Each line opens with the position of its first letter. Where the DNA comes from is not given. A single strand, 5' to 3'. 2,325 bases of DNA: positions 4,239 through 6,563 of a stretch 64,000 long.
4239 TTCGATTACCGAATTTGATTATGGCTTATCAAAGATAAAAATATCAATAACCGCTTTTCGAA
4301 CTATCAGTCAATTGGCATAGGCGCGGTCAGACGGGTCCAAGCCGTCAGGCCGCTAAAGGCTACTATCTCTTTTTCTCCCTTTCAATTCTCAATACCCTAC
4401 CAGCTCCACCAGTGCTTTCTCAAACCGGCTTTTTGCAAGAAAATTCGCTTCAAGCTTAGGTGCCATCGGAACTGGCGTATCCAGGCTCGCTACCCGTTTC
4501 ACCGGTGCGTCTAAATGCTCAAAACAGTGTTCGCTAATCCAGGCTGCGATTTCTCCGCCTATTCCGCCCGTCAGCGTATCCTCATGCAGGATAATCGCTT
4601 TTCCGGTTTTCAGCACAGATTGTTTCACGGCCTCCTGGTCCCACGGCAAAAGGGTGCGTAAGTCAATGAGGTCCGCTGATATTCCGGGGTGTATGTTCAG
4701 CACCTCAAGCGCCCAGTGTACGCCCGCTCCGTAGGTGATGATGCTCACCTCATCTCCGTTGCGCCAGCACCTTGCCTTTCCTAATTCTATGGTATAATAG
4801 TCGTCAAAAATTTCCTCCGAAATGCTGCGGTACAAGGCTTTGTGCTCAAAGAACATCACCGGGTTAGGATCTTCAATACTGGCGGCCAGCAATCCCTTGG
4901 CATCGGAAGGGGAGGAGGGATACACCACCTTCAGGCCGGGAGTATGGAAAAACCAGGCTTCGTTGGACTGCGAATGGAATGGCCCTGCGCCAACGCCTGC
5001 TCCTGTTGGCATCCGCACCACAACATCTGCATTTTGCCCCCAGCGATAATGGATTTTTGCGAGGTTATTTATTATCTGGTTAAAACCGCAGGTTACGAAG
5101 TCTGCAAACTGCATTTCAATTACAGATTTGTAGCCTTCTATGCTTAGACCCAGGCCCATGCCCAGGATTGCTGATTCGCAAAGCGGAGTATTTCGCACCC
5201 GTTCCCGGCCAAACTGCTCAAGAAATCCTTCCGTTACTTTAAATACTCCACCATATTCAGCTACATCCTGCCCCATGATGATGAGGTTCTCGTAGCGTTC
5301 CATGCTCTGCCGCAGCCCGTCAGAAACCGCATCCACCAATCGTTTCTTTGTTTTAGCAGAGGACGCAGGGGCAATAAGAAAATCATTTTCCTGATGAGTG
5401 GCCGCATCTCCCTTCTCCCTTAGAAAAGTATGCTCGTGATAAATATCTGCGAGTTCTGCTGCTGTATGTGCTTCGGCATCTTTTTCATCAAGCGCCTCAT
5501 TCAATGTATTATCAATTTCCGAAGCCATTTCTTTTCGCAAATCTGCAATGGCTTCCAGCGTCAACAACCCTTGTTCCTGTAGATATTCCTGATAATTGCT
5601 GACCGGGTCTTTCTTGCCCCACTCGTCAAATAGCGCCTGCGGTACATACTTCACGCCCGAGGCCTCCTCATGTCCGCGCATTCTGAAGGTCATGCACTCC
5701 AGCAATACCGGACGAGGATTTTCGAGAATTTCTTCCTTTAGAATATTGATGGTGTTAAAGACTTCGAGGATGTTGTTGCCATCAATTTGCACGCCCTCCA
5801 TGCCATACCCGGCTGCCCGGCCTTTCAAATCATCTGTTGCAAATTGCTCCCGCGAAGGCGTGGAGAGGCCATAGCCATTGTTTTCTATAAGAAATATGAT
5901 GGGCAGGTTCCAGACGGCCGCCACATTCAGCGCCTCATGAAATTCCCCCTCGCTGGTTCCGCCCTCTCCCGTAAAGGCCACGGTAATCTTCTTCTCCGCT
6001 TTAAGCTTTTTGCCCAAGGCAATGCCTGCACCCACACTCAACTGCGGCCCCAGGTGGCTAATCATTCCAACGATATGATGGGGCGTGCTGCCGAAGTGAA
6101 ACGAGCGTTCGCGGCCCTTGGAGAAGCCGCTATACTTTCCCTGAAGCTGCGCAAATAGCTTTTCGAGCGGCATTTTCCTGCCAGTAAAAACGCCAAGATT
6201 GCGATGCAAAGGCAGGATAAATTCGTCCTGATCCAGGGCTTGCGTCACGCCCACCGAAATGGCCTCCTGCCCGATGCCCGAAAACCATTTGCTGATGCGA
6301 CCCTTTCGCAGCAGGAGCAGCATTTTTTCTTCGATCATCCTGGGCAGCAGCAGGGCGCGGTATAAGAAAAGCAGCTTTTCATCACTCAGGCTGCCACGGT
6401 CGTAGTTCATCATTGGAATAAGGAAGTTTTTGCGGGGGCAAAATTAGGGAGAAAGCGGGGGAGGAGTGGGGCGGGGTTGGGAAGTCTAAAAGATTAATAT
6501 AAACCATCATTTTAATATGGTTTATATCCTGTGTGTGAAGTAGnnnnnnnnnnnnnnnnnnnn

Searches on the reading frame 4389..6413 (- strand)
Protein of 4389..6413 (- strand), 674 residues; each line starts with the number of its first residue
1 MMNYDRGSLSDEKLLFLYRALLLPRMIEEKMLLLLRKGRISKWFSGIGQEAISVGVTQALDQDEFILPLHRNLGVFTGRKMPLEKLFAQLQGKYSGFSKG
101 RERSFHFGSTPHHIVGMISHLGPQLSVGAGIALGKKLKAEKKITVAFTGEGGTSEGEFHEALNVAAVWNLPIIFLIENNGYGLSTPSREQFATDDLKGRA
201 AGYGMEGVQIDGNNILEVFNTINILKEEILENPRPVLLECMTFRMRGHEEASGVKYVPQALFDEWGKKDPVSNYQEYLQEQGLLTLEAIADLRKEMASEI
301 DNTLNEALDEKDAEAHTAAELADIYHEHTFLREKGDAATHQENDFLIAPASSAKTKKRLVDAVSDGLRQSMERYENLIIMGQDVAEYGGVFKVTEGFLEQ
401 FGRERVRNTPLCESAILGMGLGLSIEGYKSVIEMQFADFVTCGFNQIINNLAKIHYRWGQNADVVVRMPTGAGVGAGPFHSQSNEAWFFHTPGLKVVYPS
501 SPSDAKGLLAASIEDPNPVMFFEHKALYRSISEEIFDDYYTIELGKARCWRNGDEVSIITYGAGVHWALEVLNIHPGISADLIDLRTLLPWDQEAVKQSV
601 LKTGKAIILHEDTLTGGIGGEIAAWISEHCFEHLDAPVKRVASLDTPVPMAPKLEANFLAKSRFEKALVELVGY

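Call 21: search_protein_families(library=pfam, proteins=[window:4389-6413:-], max_evalue=0.0001)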
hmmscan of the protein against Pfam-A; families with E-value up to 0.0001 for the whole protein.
window:4389-6413:- (674 aa): 4 families
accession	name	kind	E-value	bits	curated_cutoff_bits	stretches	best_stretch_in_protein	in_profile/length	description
PF00676.26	E1_dh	-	3e-69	233.7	22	1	19-314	2-298/300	Dehydrogenase E1 component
PF02779.29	Transket_pyr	-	2.4e-36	125.4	27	1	361-529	7-173/174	Transketolase, pyrimidine binding domain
PF02780.25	Transketolase_C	-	9.3e-30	103.5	25.9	1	545-659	1-118/124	Transketolase, C-terminal domain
PF13292.11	DXP_synthase_N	-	5.3e-06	26.3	21.2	1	76-184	78-176/274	1-deoxy-D-xylulose-5-phosphate synthase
